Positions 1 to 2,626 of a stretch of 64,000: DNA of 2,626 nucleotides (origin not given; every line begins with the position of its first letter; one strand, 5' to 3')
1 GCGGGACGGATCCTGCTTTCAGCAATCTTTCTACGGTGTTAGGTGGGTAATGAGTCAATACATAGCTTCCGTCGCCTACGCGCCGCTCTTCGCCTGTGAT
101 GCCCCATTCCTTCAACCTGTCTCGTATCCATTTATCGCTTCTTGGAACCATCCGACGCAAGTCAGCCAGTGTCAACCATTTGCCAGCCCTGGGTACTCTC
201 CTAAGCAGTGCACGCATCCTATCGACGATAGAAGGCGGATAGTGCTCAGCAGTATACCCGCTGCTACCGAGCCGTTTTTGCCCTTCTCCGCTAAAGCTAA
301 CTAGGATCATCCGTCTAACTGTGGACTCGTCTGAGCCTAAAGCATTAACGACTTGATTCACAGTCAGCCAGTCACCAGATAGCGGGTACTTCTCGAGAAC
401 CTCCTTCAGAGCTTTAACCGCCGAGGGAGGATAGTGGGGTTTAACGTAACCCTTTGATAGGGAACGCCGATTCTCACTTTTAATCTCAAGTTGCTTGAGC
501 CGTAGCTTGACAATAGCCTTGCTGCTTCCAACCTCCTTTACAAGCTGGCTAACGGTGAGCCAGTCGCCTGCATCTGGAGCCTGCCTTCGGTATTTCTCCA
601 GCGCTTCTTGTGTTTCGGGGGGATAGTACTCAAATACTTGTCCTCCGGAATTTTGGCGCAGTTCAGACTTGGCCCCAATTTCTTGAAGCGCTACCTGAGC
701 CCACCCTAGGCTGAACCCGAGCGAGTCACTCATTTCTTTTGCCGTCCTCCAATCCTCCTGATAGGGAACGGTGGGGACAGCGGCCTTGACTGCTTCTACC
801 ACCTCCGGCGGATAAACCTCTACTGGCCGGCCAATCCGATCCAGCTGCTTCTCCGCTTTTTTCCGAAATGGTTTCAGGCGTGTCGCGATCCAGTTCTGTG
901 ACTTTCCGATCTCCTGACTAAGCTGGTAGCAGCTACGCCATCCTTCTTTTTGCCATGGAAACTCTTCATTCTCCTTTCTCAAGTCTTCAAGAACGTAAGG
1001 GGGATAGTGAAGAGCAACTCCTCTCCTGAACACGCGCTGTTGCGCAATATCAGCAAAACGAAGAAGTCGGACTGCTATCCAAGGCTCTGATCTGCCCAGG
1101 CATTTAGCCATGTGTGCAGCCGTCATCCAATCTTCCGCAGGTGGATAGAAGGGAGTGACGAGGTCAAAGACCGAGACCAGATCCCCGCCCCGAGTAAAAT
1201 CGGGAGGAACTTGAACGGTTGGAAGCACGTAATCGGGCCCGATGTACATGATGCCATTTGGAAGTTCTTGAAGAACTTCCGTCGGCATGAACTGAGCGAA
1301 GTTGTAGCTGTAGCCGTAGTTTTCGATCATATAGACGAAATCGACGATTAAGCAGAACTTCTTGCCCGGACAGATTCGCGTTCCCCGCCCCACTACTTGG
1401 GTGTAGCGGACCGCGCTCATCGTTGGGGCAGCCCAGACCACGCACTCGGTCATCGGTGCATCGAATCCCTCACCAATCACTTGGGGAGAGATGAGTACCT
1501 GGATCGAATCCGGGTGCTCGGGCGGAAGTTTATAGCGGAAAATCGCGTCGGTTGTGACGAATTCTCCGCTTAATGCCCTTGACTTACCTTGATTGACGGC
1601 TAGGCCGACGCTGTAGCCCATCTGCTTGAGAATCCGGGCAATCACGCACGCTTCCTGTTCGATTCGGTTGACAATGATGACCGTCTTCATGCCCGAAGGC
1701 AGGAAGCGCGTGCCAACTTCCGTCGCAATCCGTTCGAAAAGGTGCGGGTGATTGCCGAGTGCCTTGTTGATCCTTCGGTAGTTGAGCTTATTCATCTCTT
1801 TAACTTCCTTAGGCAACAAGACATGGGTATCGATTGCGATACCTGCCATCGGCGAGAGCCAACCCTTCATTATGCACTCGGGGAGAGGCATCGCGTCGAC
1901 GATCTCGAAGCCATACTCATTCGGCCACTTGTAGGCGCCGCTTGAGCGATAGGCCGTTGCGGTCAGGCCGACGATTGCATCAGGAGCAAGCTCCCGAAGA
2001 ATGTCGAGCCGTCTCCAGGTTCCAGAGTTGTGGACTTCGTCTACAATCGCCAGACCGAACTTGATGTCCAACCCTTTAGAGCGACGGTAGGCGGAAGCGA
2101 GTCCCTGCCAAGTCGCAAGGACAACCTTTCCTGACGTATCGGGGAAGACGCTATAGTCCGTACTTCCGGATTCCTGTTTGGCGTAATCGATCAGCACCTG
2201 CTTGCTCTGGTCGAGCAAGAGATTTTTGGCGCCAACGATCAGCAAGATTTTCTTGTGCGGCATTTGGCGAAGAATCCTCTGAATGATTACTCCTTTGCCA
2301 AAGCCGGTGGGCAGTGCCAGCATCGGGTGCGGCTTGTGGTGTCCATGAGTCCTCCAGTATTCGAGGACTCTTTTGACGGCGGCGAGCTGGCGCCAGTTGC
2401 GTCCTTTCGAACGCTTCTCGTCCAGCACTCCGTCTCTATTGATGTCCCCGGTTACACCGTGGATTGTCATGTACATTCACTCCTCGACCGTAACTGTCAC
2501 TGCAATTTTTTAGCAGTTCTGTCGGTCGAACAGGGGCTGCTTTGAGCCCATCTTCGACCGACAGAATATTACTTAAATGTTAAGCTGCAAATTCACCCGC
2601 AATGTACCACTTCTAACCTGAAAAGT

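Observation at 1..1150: SF2 helicase carries six tandem ~64-aa HTH-like '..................' modules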

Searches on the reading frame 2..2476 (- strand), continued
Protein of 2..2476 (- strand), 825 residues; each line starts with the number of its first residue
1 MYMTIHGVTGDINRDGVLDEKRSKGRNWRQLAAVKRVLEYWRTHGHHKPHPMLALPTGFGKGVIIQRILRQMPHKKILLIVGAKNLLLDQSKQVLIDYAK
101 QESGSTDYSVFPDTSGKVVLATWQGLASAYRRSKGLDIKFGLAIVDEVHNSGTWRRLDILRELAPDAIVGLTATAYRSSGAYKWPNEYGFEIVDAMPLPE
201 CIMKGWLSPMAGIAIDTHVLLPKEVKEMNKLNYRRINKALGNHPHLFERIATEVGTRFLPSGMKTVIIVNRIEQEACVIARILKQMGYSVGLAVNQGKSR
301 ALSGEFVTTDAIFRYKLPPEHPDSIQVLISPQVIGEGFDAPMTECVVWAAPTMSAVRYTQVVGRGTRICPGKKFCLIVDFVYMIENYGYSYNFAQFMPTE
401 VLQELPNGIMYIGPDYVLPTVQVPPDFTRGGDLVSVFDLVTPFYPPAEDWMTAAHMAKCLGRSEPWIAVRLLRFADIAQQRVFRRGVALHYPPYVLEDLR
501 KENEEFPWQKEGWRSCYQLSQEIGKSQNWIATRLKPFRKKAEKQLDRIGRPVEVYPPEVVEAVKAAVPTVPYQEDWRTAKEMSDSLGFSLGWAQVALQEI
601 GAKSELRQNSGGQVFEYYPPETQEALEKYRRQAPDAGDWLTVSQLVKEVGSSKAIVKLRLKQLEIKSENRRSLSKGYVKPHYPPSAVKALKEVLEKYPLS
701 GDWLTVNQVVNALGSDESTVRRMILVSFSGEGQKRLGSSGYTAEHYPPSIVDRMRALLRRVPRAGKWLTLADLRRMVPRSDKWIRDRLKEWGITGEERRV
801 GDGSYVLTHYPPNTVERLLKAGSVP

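Call 47: find_encoding_contigs(protein=P0008, flank=6000, max_places=1)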
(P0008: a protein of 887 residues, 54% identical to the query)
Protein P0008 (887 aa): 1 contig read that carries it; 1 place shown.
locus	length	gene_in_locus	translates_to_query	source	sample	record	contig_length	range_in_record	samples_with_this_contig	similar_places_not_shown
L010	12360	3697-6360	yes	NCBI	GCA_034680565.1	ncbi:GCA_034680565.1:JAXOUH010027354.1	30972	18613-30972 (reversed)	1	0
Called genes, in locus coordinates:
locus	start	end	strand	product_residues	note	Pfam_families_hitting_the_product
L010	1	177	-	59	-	?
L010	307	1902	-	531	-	PF00239:Resolvase, PF07508:Recombinase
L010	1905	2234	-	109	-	-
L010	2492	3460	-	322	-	PF13936:HTH_38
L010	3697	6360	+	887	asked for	PF04851:ResIII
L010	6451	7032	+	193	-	-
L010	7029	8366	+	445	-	PF18144:SMODS, PF21654:DncV-like_NTFase, PF18134:AGS_C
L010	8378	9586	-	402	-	PF01420:Methylase_S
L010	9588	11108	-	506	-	PF12161:HsdM_N, PF02384:N6_Mtase, PF01170:UPF0020, PF13847:Methyltransf_31 (faint), PF07669:Eco57I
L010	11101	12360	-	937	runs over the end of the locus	PF04313:HSDR_N (weak), PF00270:DEAD, PF04851:ResIII, PF18766:SWI2_SNF2, PF08463:EcoEI_R_C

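Call 48: find_encoding_contigs(protein=P0013, flank=6000, max_places=1)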
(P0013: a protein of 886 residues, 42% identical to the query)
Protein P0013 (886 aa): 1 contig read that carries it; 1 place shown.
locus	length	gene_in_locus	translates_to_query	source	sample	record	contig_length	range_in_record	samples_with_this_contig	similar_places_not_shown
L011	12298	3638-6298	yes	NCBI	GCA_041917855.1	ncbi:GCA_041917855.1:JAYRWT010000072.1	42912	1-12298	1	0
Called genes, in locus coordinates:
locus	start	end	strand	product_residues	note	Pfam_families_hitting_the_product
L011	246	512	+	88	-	-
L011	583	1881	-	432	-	PF00239:Resolvase, PF07508:Recombinase, PF13408:Zn_ribbon_recom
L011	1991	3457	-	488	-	PF04542:Sigma70_r2, PF04539:Sigma70_r3, PF04545:Sigma70_r4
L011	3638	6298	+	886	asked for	PF04851:ResIII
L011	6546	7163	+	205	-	-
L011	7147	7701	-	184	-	-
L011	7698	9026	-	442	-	PF02195:ParB_N, PF01555:N6_N4_Mtase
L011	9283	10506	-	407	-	-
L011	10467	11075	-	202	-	-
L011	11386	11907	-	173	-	PF01936:NYN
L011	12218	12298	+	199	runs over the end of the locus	PF01928:CYTH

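Call 49: find_encoding_contigs(protein=P0018, flank=6000, max_places=1)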
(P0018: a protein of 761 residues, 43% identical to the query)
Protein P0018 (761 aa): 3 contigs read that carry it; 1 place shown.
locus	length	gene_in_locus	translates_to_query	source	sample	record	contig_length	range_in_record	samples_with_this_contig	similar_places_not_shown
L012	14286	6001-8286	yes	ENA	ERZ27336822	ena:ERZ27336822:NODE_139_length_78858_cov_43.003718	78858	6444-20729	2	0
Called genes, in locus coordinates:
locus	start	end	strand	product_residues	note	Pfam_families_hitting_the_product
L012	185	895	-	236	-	-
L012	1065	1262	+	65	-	-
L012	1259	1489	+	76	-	PF18910:DUF5665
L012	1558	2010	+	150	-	PF05402:PqqD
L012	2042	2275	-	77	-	-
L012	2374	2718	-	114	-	PF04020:Phage_holin_4_2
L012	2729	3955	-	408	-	PF13529:Peptidase_C39_2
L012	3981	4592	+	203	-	PF00753:Lactamase_B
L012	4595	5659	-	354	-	PF13360:PQQ_2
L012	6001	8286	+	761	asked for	PF04851:ResIII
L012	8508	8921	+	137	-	PF12802:MarR_2 (faint), PF01047:MarR, PF13463:HTH_27 (faint)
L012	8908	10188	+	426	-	PF25917:BSH_RND (weak), PF25919:BSH_CusB (faint), PF25954:Beta-barrel_RND_2 (weak), PF25990:Beta-barrel_YknX, PF26002:Beta-barrel_AprE (weak)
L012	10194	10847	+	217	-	PF25990:Beta-barrel_YknX (weak)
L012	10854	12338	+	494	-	PF07690:MFS_1, PF13347:MFS_2 (weak)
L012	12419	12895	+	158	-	-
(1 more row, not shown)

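Call 50: find_encoding_contigs(protein=P0026, flank=6000, max_places=1)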
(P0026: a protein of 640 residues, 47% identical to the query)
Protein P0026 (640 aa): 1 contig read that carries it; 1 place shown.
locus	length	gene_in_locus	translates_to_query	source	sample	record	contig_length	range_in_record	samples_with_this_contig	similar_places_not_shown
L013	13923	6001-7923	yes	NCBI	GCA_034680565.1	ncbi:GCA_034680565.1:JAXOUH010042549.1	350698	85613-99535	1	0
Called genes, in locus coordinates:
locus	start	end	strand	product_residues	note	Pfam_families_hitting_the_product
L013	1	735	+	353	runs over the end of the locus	PF00482:T2SSF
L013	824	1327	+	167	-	PF07963:N_methyl (weak)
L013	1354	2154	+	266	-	PF06750:A24_N_bact, PF01478:Peptidase_A24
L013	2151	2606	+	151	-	-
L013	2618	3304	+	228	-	-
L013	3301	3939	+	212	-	-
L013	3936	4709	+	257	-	PF07963:N_methyl (weak)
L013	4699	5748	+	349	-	-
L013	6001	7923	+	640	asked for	PF04851:ResIII, PF00270:DEAD (weak)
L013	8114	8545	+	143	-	PF00075:RNase_H, PF13456:RVT_3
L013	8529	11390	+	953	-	PF00133:tRNA-synt_1, PF09334:tRNA-synt_1g, PF08264:Anticodon_1, PF19302:DUF5915 (weak)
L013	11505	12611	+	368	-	PF01098:FTSW_RODA_SPOVE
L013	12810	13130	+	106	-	PF00829:Ribosomal_L21p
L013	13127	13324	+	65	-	PF00584:SecE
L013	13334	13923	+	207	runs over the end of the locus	PF02357:NusG, PF00467:KOW (faint)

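Call 55: list_cluster_members(proteins=[P0005, P0071, P0077, P0085, P0072, P0102, P0124, P0147, P0094, P0117])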
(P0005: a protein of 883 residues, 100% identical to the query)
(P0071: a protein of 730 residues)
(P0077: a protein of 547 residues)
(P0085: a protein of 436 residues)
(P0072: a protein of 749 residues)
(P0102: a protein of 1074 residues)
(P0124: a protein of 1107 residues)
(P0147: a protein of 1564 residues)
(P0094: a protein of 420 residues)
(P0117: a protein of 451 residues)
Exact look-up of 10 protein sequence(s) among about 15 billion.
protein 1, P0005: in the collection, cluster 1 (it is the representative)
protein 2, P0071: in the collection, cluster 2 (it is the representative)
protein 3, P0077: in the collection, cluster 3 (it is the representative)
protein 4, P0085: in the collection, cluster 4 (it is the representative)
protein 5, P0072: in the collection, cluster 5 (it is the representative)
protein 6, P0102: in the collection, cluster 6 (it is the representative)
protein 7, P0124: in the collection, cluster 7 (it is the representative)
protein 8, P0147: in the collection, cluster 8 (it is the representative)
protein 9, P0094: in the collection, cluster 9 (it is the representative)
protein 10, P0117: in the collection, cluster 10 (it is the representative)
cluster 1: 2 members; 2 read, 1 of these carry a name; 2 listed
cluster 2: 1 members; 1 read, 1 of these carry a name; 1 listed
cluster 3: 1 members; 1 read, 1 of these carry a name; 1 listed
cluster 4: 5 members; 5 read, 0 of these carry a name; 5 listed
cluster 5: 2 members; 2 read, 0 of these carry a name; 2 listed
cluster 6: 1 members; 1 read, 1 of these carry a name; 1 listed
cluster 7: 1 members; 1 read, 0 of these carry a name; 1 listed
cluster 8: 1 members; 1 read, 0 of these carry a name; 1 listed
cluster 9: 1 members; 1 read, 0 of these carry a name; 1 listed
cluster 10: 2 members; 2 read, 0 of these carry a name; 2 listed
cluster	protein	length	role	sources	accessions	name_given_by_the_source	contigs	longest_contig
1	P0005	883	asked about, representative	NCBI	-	-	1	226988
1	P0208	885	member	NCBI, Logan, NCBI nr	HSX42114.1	MAG TPA: DEAD/DEAH box helicase family protein [Candidatus Saccharimonadales bacterium] | DEAD/DEAH box helicase family protein [Candidatus Saccharimonadales bacterium]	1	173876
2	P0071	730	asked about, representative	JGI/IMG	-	hypothetical protein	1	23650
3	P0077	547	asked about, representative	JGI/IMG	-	hypothetical protein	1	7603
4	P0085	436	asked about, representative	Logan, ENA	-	-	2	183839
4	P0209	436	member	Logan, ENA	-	-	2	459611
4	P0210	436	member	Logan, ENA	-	-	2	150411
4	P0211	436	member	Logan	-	-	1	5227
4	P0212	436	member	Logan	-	-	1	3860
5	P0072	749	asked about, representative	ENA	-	-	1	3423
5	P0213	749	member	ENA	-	-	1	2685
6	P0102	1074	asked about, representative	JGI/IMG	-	hypothetical protein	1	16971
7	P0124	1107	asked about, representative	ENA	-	-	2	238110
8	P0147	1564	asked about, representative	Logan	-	-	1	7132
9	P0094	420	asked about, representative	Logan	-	-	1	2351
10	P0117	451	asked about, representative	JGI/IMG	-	-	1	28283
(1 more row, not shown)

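Call 60: fold_search(model_id=the predicted structure, library=pdb)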
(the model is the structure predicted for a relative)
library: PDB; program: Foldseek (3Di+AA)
matches with E <= 10: 1672; with E <= 0.001: 570
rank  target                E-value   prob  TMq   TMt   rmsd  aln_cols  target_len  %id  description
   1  7r7j_B                1.0e-15  1.00  0.29  0.43   5.0       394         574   24  Crystal structure of RadD with ADP (released 2022-04-13)
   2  6jde_A                1.3e-15  1.00  0.30  0.45   6.2       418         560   23  crystal structure of a DNA repair protein (released 2019-06-26)
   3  8h5z_B                1.7e-15  1.00  0.30  0.46   5.7       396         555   23  Crystal structure of RadD/ATP analogue complex (released 2023-10-18)
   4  8h5z_A                2.2e-15  1.00  0.31  0.47   5.4       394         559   23  Crystal structure of RadD/ATP analogue complex (released 2023-10-18)
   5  8h5y_A                1.9e-14  1.00  0.30  0.45   5.3       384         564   24  Crystal structure of RadD- ADP complex (released 2023-10-18)
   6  6jde_B                1.1e-13  1.00  0.30  0.45   5.3       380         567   24  crystal structure of a DNA repair protein (released 2019-06-26)
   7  7r7j_A                2.6e-13  1.00  0.29  0.42   5.3       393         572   22  Crystal structure of RadD with ADP (released 2022-04-13)
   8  8h5y_B                2.9e-13  1.00  0.28  0.42   6.9       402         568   22  Crystal structure of RadD- ADP complex (released 2023-10-18)
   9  7egb_6                1.3e-10  1.00  0.27  0.39   6.4       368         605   15  TFIID-based holo PIC on SCP promoter (released 2021-05-05)
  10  5tnu_A                1.6e-10  1.00  0.16  0.30  21.3       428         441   17  S. tokodaii XPB II crystal structure at 3.0 Angstrom resolution (released 2017-11-01)
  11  7o4l_7                2.6e-10  1.00  0.28  0.39   5.4       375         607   15  Yeast TFIIH in the expanded state within the pre-initiation complex (released 2021-06-16)
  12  7zsa_7                4.2e-10  1.00  0.28  0.38   5.6       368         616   16  Yeast RNA polymerase II transcription pre-initiation complex with the +1 nucleosome and NTP (complex B) (released 2022-11-16)
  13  9pd3_A                5.5e-10  1.00  0.31  0.43   5.2       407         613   14  NER dual incision complex - DuIS (released 2026-02-18)
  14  7o4k_7                6.9e-10  1.00  0.29  0.40   5.5       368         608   16  Yeast TFIIH in the contracted state within the pre-initiation complex (released 2021-06-16)
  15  7clg_B                9.0e-10  1.00  0.28  0.30   5.7       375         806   19  Crystal structure of the ATP-dependent restriction endonuclease SauUSI (released 2021-01-20)
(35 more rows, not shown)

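Call 68: search_protein_families(library=padloc, proteins=[P0005], max_evalue=0.001)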
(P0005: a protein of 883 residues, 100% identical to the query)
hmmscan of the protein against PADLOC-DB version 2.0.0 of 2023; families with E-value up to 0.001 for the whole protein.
P0005 (883 aa): 8 families
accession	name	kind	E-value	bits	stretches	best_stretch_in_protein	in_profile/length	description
PDLC03049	REase_I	-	1.4e-09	34.5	1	17-217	161-365/807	Type I restriction enzyme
PDLC02707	PbeA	-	2.7e-09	34.2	1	322-382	573-633/672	PbeA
PDLC03658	mREase_IV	-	2e-08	30.4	1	49-386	245-562/953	Type IV methyl-directed restriction enzyme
PDLC03659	mREase_IV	-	2e-07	27.3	1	77-379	275-566/945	Type IV methyl-directed restriction enzyme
PDLC02704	PbeA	-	3.3e-07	27.2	1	322-391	587-656/682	PbeA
PDLC02706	PbeA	-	1.3e-06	25.3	1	321-382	614-675/722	PbeA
PDLC02705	PbeA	-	1.1e-05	21.8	0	141-242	378-480/691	PbeA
PDLC03047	REase_I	-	8.9e-05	18.4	1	322-387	659-725/1107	Type I restriction enzyme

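Call 76: find_related_loci(query=A1, collection=viral_contigs, flank=5000)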
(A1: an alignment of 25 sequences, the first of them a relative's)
Query A1 (883 aa) in viral_contigs; peptide patterns used: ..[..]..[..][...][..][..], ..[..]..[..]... (x = any residue, [..] = any of these).
75 stretches matched a pattern; 31 encode a relative of the query (tblastn E <= 1e-3); 31 distinct loci.
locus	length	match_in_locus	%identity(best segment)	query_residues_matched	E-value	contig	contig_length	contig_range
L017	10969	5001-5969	27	43-387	6e-15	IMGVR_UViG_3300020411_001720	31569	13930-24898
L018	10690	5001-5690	29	139-386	1e-13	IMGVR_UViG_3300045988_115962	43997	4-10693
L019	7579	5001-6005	24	28-387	2e-12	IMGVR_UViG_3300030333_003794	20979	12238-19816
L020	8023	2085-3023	27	53-387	2e-12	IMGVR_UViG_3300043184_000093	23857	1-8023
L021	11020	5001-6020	27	28-386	4e-11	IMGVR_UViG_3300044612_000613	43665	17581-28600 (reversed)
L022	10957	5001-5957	25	53-391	4e-11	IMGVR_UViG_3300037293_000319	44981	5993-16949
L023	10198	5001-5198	42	321-386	8e-11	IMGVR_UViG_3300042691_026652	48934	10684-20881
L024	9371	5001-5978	27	43-386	1e-10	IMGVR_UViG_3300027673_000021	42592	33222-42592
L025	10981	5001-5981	23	55-405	2e-11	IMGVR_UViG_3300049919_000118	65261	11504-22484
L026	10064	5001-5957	25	50-390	4e-10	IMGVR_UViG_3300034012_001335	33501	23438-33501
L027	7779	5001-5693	27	140-386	6e-10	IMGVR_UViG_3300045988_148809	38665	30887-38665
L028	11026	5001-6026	24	40-386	1e-9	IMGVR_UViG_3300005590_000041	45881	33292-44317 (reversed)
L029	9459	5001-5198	39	321-386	6e-9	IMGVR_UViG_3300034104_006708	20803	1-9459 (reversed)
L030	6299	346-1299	25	50-387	3e-11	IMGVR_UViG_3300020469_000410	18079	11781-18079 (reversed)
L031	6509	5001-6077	25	24-386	4e-11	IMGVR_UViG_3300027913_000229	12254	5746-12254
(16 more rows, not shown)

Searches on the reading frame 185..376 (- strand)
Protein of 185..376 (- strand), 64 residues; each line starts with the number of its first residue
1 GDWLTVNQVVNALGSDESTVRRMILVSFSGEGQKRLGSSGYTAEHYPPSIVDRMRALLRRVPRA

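Call 7: search_protein_families(library=pfam, proteins=[window:185-376:-], max_evalue=10)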
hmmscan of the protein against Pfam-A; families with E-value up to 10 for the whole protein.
seq(64 aa): 2 families
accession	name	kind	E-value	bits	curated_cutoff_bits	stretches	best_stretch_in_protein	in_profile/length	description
PF12728.13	HTH_17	-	0.044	14.5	27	1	3-24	1-22/51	Helix-turn-helix domain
PF09339.16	HTH_IclR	-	0.13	12.5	22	1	4-24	19-39/52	IclR helix-turn-helix domain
